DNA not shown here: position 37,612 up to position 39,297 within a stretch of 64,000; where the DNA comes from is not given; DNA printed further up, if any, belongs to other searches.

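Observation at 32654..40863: Corrinoid methyltransferase island with a pyrrolysine-free MtmB-like enzyme in an mtmCBP-like arrangement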

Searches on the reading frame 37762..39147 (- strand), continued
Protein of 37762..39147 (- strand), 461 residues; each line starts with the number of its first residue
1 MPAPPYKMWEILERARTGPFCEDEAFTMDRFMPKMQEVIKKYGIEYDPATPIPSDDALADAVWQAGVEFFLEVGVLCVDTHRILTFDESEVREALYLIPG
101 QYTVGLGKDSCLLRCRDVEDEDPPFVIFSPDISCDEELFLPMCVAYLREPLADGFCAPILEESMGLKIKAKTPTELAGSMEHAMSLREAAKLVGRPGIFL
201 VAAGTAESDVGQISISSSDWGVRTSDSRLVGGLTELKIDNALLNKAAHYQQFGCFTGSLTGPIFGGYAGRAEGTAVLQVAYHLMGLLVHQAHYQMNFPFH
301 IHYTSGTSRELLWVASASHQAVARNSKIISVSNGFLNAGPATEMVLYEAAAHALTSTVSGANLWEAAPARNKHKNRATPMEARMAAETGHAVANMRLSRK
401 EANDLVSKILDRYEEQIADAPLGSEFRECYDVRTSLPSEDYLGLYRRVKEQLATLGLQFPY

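Call 47: find_homologous_proteins(query=P0358)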
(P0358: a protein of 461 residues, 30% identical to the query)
Query P0358 (461 aa): 142 proteins with E <= 0.001 among 8000 candidates; the best 120 are listed.
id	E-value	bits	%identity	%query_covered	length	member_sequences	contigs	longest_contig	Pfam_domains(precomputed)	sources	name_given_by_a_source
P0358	0.0e+0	1043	100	100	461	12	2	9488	PF05369.19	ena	-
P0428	1.2e-281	952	89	100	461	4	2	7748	PF05369.19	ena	-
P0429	4.4e-264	894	83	100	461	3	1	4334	PF05369.19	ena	-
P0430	4.9e-260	881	81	100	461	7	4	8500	PF05369.19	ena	-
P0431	8.1e-255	864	80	100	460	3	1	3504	PF05369.19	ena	-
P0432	8.0e-245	831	76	100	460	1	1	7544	PF05369.19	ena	-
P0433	2.9e-244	829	77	100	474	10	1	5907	PF05369.19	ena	-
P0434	2.2e-207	707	66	100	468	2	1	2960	PF05369.19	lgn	-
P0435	2.2e-202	691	64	100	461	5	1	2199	PF05369.19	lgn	-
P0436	2.3e-200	684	63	100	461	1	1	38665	PF05369.19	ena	-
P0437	3.0e-177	608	56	100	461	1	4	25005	PF05369.19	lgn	-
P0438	3.1e-165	568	52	100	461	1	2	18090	PF05369.19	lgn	-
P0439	2.9e-157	542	53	100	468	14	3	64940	PF05369.19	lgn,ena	-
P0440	5.3e-157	541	51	100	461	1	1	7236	PF05369.19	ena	-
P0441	3.4e-153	529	51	100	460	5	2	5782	PF05369.19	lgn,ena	-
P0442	8.9e-151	521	51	98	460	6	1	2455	PF05369.19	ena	-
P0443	2.6e-149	516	49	99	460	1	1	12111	PF05369.19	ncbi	ncbi:MAG: monomethylamine:corrinoid methyltransferase [Candidatus Methanomethylophilaceae archaeon]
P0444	8.1e-140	485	47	100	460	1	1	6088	PF05369.19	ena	-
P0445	2.6e-137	476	47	100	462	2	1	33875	PF05369.19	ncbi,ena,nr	ncbi:MAG: monomethylamine:corrinoid methyltransferase [Methanomassiliicoccaceae archaeon]|nr:monomet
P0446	5.0e-137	475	46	100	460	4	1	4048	PF05369.19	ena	-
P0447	7.1e-134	465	47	100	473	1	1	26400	PF05369.19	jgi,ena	-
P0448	8.1e-131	455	44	100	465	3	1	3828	PF05369.19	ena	-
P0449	3.9e-123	430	45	98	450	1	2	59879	PF05369.19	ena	-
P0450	8.6e-113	396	40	100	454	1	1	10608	PF05369.19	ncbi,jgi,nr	ncbi:MAG: monomethylamine:corrinoid methyltransferase [Methanomassiliicoccaceae archaeon]|jgi:methyl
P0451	7.9e-105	369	45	80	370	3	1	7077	PF05369.19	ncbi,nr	ncbi:MAG: monomethylamine:corrinoid methyltransferase, partial [Methanomassiliicoccaceae archaeon]|n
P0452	6.8e-94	333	37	99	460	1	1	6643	PF05369.19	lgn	-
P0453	1.0e-83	300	46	65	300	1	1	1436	PF05369.19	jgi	jgi:methylamine--corrinoid protein Co-methyltransferase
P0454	3.4e-82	295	35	99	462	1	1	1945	PF05369.19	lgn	-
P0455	2.2e-76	276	48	55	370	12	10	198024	PF05369.19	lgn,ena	-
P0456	1.4e-75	273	47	55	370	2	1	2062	PF05369.19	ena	-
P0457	1.2e-73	267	52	48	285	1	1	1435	PF05369.19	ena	-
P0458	7.2e-72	261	51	47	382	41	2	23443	PF05369.19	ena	-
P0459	3.8e-71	258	47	52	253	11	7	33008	PF05369.19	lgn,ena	-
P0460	2.5e-68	249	33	97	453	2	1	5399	PF05369.19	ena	-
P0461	8.8e-67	244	35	97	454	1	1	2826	PF05369.19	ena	-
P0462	7.3e-66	241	31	97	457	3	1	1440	PF05369.19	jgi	-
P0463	6.5e-64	234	30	95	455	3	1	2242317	PF05369.19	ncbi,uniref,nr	ncbi:Monomethylamine methyltransferase MtmB [Methanohalobium evestigatum Z-7303]|uniref:[methylamine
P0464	2.0e-63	233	45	52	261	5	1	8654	PF05369.19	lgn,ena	-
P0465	3.9e-63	232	32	98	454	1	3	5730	PF05369.19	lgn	-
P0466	6.9e-63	231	32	99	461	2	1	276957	PF05369.19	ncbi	ncbi:MAG: monomethylamine:corrinoid methyltransferase [Candidatus Thorarchaeota archaeon]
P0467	1.4e-62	230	31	94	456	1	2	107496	PF05369.19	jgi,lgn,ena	jgi:methylamine--corrinoid protein Co-methyltransferase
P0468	4.6e-62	228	31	98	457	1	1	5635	PF05369.19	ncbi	-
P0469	6.9e-62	228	30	97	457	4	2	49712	PF05369.19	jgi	jgi:methylamine--corrinoid protein Co-methyltransferase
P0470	7.2e-62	228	45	49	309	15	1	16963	PF05369.19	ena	-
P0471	4.3e-61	225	31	98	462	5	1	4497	PF05369.19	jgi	-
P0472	6.0e-61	225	31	98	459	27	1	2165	PF05369.19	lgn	-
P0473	9.1e-61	224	31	99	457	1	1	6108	PF05369.19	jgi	-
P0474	2.1e-60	223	29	97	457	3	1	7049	PF05369.19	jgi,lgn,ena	-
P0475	2.4e-60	223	31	97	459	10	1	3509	PF05369.19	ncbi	-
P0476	3.1e-60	222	29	98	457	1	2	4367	PF05369.19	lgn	-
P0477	3.6e-60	222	32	99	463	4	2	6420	PF05369.19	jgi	jgi:methylamine--corrinoid protein Co-methyltransferase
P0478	1.7e-59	220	31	97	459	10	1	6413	PF05369.19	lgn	-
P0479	2.9e-59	219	32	97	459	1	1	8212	PF05369.19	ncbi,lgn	ncbi:MAG: monomethylamine:corrinoid methyltransferase [Candidatus Hodarchaeota archaeon]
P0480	3.0e-59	219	29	97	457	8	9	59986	PF05369.19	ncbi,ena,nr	ncbi:MAG: monomethylamine:corrinoid methyltransferase [Anaerolineales bacterium]|nr:monomethylamine:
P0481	7.4e-59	218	33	88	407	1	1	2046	PF05369.19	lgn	-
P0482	7.7e-59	218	31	98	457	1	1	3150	PF05369.19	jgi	jgi:methylamine--corrinoid protein Co-methyltransferase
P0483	7.8e-59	218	29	97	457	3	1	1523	PF05369.19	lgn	-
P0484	8.1e-59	218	32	94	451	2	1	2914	PF05369.19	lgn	-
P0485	8.4e-59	218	29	97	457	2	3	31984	PF05369.19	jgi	-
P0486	9.1e-59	218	30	95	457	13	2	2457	PF05369.19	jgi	jgi:methylamine--corrinoid protein Co-methyltransferase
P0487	3.2e-58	216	31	98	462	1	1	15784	PF05369.19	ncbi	-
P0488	4.1e-58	215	30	97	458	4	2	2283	PF05369.19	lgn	-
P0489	4.4e-58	215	30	97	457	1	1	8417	PF05369.19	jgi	jgi:methylamine--corrinoid protein Co-methyltransferase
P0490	6.2e-58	215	30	97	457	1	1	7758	PF05369.19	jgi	jgi:hypothetical protein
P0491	6.4e-58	215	29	97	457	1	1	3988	PF05369.19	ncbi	-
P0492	1.0e-57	214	30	97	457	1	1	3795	PF05369.19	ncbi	ncbi:MAG: monomethylamine:corrinoid methyltransferase [Chloroflexota bacterium]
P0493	1.2e-57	214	31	98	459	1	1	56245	PF05369.19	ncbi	-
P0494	1.3e-57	214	29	97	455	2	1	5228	PF05369.19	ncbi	-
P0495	1.9e-57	213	30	98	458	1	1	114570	PF05369.19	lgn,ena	-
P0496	2.0e-57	213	29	97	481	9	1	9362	PF05369.19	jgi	-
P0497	2.6e-57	213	31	97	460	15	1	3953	PF05369.19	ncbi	-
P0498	2.9e-57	213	29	97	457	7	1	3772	PF05369.19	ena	-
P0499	3.1e-57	212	30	97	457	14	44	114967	PF05369.19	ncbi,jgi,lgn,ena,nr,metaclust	ncbi:MAG: monomethylamine:corrinoid methyltransferase [Anaerolineae bacterium]|jgi:methylamine--corr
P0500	4.2e-57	212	29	97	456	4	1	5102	PF05369.19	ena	-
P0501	6.5e-57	211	31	98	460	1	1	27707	PF05369.19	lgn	-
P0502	6.5e-57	211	32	99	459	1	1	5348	PF05369.19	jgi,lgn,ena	-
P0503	6.6e-57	211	29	97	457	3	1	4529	PF05369.19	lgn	-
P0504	1.9e-56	210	29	98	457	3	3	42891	PF05369.19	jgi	jgi:hypothetical protein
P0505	2.5e-56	209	29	97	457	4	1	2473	PF05369.19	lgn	-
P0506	4.5e-56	209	28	98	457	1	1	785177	PF05369.19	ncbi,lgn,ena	-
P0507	4.6e-56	209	31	98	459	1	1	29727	PF05369.19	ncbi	ncbi:MAG: monomethylamine:corrinoid methyltransferase [Candidatus Hodarchaeota archaeon]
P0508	5.1e-56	208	29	98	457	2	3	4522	PF05369.19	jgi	jgi:methylamine--corrinoid protein Co-methyltransferase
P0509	5.5e-56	208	32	99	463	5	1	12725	PF05369.19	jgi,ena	-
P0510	7.7e-56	208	30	100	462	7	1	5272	PF05369.19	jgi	-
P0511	8.1e-56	208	31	98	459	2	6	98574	PF05369.19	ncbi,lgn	ncbi:MAG: monomethylamine:corrinoid methyltransferase [Promethearchaeota archaeon]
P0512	8.2e-56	208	29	97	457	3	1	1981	PF05369.19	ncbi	-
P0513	1.8e-55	207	28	98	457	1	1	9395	PF05369.19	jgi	jgi:hypothetical protein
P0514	2.0e-55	207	30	99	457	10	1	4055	PF05369.19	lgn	-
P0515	2.2e-55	206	29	98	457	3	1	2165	PF05369.19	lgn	-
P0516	2.8e-55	206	28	98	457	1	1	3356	PF05369.19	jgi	jgi:methylamine--corrinoid protein Co-methyltransferase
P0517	3.1e-55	206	29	97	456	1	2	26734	PF05369.19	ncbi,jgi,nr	ncbi:MAG: monomethylamine:corrinoid methyltransferase [Deltaproteobacteria bacterium]|nr:monomethyla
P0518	3.4e-55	206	30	95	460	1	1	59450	PF05369.19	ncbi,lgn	ncbi:MAG: monomethylamine:corrinoid methyltransferase [Candidatus Thorarchaeota archaeon]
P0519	4.2e-55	205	27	98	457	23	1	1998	PF05369.19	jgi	jgi:hypothetical protein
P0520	4.6e-55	205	28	97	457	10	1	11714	PF05369.19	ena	-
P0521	1.3e-54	204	31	99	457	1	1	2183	PF05369.19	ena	-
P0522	1.4e-54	204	28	98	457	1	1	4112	PF05369.19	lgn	-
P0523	5.2e-54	202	32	89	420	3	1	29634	PF05369.19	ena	-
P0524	5.6e-54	202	29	94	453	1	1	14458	PF05369.19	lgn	-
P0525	7.6e-54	201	32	91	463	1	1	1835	PF05369.19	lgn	-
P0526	7.8e-54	201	30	100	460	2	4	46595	PF05369.19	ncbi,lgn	ncbi:MAG: monomethylamine:corrinoid methyltransferase [Candidatus Bathyarchaeia archaeon]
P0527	1.1e-53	201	39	52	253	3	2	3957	PF05369.19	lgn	-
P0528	2.0e-53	200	27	97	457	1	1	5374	PF05369.19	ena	-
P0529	2.2e-53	200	28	97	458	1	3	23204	PF05369.19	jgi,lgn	-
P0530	2.6e-53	200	27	97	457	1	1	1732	PF05369.19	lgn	-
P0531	4.9e-53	199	27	97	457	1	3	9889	PF05369.19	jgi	-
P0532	5.0e-53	199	27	98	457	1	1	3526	PF05369.19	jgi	-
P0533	7.2e-53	198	48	39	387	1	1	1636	PF05369.19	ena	-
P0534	1.3e-52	197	27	97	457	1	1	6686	PF05369.19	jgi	-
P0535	2.1e-52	197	29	98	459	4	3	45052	PF05369.19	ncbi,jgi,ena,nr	ncbi:MAG TPA: monomethylamine:corrinoid methyltransferase [Anaerolineales bacterium]|nr:monomethylam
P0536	4.9e-52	195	30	97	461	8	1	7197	PF05369.19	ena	-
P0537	1.8e-51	193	29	98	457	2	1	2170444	PF05369.19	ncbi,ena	-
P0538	2.4e-51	193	30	96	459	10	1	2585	PF05369.19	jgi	jgi:methylamine---corrinoid protein Co-methyltransferase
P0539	7.2e-51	191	27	97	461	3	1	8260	PF05369.19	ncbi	ncbi:MAG: monomethylamine:corrinoid methyltransferase [Candidatus Bathyarchaeia archaeon]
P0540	1.7e-50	190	31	82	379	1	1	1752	PF05369.19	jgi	jgi:methylamine--corrinoid protein Co-methyltransferase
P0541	3.2e-50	189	30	97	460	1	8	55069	PF05369.19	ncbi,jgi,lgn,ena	-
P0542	4.0e-50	189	29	98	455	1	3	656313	PF05369.19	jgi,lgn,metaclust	metaclust:\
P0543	1.8e-49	187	27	97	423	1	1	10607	PF05369.19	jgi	-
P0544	2.1e-49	187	28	98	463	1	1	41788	PF05369.19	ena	-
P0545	3.7e-49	186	28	98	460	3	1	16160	PF05369.19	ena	-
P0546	7.3e-49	185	30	96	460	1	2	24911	PF05369.19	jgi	jgi:methylamine--corrinoid protein Co-methyltransferase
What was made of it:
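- Tried and rejected: A search seeded with the non-Pyl representative closest to MtmB1 reached Methanomassiliicoccales, not Methanococcoides (call 47).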

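Call 70: search_protein_families(library=ncbifam, proteins=[L019:1193-2635:+, L025:1377-2924:+, L027:11682-13169:+, L034:6892-8361:-, L034:15750-17219:+, L039:7587-9299:+, L053:5646-7115:+, L063:11424-12968:+, L071:11527-12879:+, L076:12554-13999:+], max_evalue=1e-10)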
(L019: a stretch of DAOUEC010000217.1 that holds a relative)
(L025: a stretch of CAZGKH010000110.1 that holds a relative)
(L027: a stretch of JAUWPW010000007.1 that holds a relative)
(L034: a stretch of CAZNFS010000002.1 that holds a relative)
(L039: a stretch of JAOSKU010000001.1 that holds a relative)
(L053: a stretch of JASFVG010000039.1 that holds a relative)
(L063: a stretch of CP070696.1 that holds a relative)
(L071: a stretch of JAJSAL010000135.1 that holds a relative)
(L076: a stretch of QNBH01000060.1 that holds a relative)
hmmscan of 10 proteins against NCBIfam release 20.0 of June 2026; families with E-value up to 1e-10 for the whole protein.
L019:1193-2635:+ (480 aa): 1 family
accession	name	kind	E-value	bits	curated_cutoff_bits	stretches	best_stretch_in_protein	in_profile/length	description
TIGR02369.2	trimeth_pyl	equivalog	6.9e-107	357.8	525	1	15-478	3-468/469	[trimethylamine--corrinoid protein] Co-methyltransferase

L025:1377-2924:+ (515 aa): 1 family
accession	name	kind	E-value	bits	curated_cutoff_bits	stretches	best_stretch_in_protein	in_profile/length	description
TIGR02369.2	trimeth_pyl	equivalog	5.2e-114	381.3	525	1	45-508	2-464/469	[trimethylamine--corrinoid protein] Co-methyltransferase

L027:11682-13169:+ (495 aa): 1 family
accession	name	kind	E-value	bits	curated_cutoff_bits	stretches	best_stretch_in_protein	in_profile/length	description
TIGR02369.2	trimeth_pyl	equivalog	2.9e-130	434.9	525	1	15-480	2-467/469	[trimethylamine--corrinoid protein] Co-methyltransferase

L034:6892-8361:- (489 aa): 1 family
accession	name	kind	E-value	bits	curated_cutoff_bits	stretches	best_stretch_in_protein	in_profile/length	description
TIGR02369.2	trimeth_pyl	equivalog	9.1e-125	416.8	525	1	14-479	4-469/469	[trimethylamine--corrinoid protein] Co-methyltransferase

L034:15750-17219:+ (489 aa): 1 family
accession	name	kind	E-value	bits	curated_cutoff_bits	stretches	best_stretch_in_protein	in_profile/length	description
TIGR02369.2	trimeth_pyl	equivalog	2.7e-128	428.4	525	1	14-479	4-469/469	[trimethylamine--corrinoid protein] Co-methyltransferase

L039:7587-9299:+ (570 aa): 1 family
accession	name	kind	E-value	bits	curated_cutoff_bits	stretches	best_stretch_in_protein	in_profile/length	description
TIGR02369.2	trimeth_pyl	equivalog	1.6e-103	346.8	525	1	100-562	3-465/469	[trimethylamine--corrinoid protein] Co-methyltransferase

L053:5646-7115:+ (489 aa): 1 family
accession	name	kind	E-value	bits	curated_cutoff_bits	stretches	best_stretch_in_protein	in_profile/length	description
TIGR02369.2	trimeth_pyl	equivalog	1.1e-110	370.3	525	1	19-482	3-468/469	[trimethylamine--corrinoid protein] Co-methyltransferase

L063:11424-12968:+ (514 aa): 1 family
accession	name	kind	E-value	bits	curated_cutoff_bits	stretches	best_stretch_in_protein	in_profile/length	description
TIGR02369.2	trimeth_pyl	equivalog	3.4e-124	414.9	525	1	29-507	2-464/469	[trimethylamine--corrinoid protein] Co-methyltransferase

L071:11527-12879:+ (450 aa): 1 family
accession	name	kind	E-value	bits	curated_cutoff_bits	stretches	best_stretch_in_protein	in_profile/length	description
TIGR02369.2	trimeth_pyl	equivalog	2.2e-89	300.2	525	1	1-445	1-444/469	[trimethylamine--corrinoid protein] Co-methyltransferase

L076:12554-13999:+ (481 aa): 1 family
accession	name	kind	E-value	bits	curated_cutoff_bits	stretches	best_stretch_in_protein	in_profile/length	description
TIGR02369.2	trimeth_pyl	equivalog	2.3e-125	418.8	525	1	12-476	2-467/469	[trimethylamine--corrinoid protein] Co-methyltransferase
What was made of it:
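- Tried and rejected: All fall below the TMA equivalog cutoff, and no specific model matched (call 70).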

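Call 77: search_protein_families(library=pfam, proteins=[L025:5310-6890:+, L029:6572-8440:+, L024:11402-12586:+, L059:11436-13529:+, L065:11432-12760:+, L053:9299-10672:+, L021:10147-11796:+, L040:3172-6315:+, L072:11556-12287:+, L026:7859-9097:+], max_evalue=0.0001)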
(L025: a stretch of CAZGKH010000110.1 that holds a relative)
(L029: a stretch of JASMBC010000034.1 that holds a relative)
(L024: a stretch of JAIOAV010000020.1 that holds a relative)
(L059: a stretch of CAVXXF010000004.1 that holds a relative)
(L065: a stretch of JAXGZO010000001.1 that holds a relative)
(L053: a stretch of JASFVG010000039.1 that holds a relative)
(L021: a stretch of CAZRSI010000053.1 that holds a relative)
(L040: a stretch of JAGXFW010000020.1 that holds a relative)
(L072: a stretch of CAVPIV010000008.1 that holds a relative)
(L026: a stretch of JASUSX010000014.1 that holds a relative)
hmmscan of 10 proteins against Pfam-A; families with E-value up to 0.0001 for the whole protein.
L025:5310-6890:+ (526 aa): 1 family
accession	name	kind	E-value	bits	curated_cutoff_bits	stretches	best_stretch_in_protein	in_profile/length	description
PF00221.24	Lyase_aromatic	-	1.7e-197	657.1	27.3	1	15-488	1-466/466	Aromatic amino acid lyase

L029:6572-8440:+ (622 aa): 4 families
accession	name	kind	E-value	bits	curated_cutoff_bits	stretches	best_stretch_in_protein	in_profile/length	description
PF14574.11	RACo_C_ter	-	1.3e-76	257.6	27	1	361-617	2-255/261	C-terminal domain of RACo the ASKHA domain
PF17651.6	Raco_middle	-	2.4e-53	180.6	26.8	1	196-355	1-160/163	RACo middle region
PF00111.32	Fer2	-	3.3e-13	49.8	21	1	12-86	5-76/77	2Fe-2S iron-sulfur cluster binding domain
PF17650.6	RACo_linker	-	4.2e-06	26.9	26.2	1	117-193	7-86/86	RACo linker region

L024:11402-12586:+ (394 aa): 5 families
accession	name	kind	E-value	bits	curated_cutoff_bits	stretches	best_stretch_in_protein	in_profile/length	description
PF13026.12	DUF3887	-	1e-13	52.2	31.8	1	69-159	1-91/91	Protein of unknown function (DUF3887)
PF12697.13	Abhydrolase_6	-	2.1e-08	35.5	26.3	1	215-345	1-107/217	Alpha/beta hydrolase family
PF12146.15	Hydrolase_4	-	5.5e-08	32.8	27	1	236-335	20-117/239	Serine aminopeptidase, S33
PF20408.4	Abhydrolase_11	-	2.4e-05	24.6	27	1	214-325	4-105/193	Alpha/beta hydrolase domain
PF07819.20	PGAP1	-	4.4e-05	23.8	24.3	1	266-310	59-105/233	PGAP1-like alpha/beta domain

L059:11436-13529:+ (697 aa): 1 family
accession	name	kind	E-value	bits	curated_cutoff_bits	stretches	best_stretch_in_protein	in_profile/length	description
PF00294.29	PfkB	-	2.9e-33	116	25.8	1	421-660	33-287/302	pfkB family carbohydrate kinase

L065:11432-12760:+ (442 aa): 2 families
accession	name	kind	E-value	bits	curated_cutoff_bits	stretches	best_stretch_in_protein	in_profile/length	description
PF04188.19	Mannosyl_trans2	-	3.2e-09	37.1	22.4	1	37-220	8-204/443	Mannosyltransferase (PIG-V)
PF13231.12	PMT_2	-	5.7e-06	27.1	26.1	1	111-227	4-127/160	Dolichyl-phosphate-mannose-protein mannosyltransferase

L053:9299-10672:+ (457 aa): 2 families
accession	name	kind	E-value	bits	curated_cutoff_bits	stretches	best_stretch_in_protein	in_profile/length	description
PF03972.19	MmgE_PrpD_N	-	8.9e-45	153.2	32.1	1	14-237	3-226/244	MmgE/PrpD N-terminal domain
PF19305.4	MmgE_PrpD_C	-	2e-28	99.8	32.1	1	265-440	1-171/173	MmgE/PrpD C-terminal domain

L021:10147-11796:+ (549 aa): 3 families
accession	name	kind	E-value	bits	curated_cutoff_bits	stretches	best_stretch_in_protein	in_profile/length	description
PF17392.7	Urocanase_C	-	3.8e-97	323.9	23.6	1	345-539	1-195/196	Urocanase C-terminal domain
PF01175.24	Urocanase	-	2.9e-84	282.3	23.2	1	135-342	1-209/209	Urocanase Rossmann-like domain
PF17391.7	Urocanase_N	-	2.1e-57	192.8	23.2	1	7-132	2-127/127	Urocanase N-terminal domain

L040:3172-6315:+ (1047 aa): 0 families

L072:11556-12287:+ (243 aa): 1 family
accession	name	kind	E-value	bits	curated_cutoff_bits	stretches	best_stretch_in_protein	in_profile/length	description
PF00881.29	Nitroreductase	-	3.7e-31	109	23.5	1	62-241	2-167/167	Nitroreductase family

L026:7859-9097:+ (412 aa): 1 family
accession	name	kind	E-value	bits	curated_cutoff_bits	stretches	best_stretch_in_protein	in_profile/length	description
PF00155.27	Aminotran_1_2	-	3.9e-24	86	19.7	1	70-395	33-349/361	Aminotransferase class I and II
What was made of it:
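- Urocanase was confirmed by Pfam (call 77).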
